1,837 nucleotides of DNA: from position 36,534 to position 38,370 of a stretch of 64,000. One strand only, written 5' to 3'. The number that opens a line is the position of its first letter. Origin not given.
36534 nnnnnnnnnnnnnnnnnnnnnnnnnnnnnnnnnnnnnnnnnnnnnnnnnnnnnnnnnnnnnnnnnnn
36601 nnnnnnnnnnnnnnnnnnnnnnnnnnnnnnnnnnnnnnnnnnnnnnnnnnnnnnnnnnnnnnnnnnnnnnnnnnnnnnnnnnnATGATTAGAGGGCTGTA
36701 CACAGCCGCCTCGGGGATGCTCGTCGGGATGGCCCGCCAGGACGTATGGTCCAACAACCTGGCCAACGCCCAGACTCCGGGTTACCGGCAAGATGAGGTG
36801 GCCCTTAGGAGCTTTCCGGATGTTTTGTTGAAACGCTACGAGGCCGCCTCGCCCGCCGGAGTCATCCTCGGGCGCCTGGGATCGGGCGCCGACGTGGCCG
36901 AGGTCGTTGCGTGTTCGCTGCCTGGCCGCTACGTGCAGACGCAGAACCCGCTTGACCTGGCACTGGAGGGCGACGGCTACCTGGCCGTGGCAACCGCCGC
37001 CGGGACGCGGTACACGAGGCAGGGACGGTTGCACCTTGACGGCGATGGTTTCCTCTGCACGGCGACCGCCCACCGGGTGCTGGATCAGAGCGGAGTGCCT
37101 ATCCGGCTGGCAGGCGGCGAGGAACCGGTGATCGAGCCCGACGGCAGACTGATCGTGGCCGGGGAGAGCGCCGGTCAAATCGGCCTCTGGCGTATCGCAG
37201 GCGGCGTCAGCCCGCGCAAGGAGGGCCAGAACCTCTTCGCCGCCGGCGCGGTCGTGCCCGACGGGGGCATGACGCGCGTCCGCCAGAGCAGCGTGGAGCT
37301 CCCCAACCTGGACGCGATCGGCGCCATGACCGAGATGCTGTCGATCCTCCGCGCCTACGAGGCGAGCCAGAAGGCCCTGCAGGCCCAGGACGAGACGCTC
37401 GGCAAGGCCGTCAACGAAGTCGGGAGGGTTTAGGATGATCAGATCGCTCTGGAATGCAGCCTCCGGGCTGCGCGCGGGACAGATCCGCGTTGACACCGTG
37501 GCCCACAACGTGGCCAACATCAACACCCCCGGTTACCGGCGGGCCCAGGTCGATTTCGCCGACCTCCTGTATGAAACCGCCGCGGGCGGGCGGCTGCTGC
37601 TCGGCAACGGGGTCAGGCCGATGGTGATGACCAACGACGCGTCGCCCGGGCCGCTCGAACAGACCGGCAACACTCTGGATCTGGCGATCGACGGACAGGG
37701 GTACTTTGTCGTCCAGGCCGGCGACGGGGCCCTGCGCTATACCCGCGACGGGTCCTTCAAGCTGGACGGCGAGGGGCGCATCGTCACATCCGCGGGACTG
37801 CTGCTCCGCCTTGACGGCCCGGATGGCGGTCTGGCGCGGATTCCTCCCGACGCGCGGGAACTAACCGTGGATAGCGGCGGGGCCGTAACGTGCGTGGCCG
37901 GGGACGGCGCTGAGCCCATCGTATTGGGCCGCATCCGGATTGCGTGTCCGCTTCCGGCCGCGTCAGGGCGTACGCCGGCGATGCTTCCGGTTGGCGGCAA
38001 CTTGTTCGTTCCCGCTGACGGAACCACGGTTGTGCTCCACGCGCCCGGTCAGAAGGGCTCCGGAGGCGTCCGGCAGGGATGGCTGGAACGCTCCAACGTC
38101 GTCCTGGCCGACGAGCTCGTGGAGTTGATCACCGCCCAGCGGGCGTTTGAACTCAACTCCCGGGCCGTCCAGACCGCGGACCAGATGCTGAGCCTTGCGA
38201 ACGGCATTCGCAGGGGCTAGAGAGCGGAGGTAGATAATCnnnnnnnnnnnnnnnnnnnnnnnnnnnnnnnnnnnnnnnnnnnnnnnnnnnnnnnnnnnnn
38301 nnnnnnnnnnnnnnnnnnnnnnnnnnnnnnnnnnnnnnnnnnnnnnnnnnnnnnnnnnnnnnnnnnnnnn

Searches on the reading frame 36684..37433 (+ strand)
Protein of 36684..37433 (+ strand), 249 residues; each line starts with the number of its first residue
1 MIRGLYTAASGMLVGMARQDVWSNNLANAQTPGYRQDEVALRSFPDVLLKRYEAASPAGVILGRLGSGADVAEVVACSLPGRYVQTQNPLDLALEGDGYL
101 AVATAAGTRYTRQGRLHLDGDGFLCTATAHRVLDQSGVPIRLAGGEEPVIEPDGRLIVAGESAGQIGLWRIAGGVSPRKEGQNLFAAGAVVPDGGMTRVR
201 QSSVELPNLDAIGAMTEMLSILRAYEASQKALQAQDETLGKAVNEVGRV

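Call 47: search_protein_families(library=pfam, proteins=[window:36684-37433:+], max_evalue=0.0001)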
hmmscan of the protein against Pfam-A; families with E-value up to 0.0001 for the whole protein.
window:36684-37433:+ (249 aa): 3 families
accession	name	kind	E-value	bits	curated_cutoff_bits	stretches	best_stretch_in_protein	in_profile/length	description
PF06429.18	Flg_bbr_C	-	1.3e-10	41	23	1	201-244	2-45/46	Flagellar basal body rod FlgEFG protein C-terminal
PF22692.1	LlgE_F_G_D1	-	1.7e-08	35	27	1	93-140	1-49/64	Flagellar hook protein FlgE/F/G D1 domain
PF00460.25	Flg_bb_rod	-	2e-07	31.3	20.7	1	5-35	1-31/31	Flagella basal body rod protein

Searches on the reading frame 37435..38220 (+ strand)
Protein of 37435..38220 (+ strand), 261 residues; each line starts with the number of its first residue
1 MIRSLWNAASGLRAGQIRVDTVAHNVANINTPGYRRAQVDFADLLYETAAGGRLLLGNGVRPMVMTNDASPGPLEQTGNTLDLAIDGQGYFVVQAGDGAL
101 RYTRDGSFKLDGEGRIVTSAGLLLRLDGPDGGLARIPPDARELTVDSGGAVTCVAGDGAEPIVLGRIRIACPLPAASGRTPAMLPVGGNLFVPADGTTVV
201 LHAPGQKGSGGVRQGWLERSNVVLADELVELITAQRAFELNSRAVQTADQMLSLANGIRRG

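Call 47: search_protein_families(library=pfam, proteins=[window:37435-38220:+], max_evalue=0.0001)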
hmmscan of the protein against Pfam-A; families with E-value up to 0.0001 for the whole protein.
window:37435-38220:+ (261 aa): 3 families
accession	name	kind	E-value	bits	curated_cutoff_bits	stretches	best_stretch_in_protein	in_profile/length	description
PF22692.1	LlgE_F_G_D1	-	7.7e-19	68.1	27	1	84-152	1-63/64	Flagellar hook protein FlgE/F/G D1 domain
PF06429.18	Flg_bbr_C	-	1.2e-17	63.6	23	1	213-256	1-44/46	Flagellar basal body rod FlgEFG protein C-terminal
PF00460.25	Flg_bb_rod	-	1.8e-09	37.8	20.7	1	7-35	3-31/31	Flagella basal body rod protein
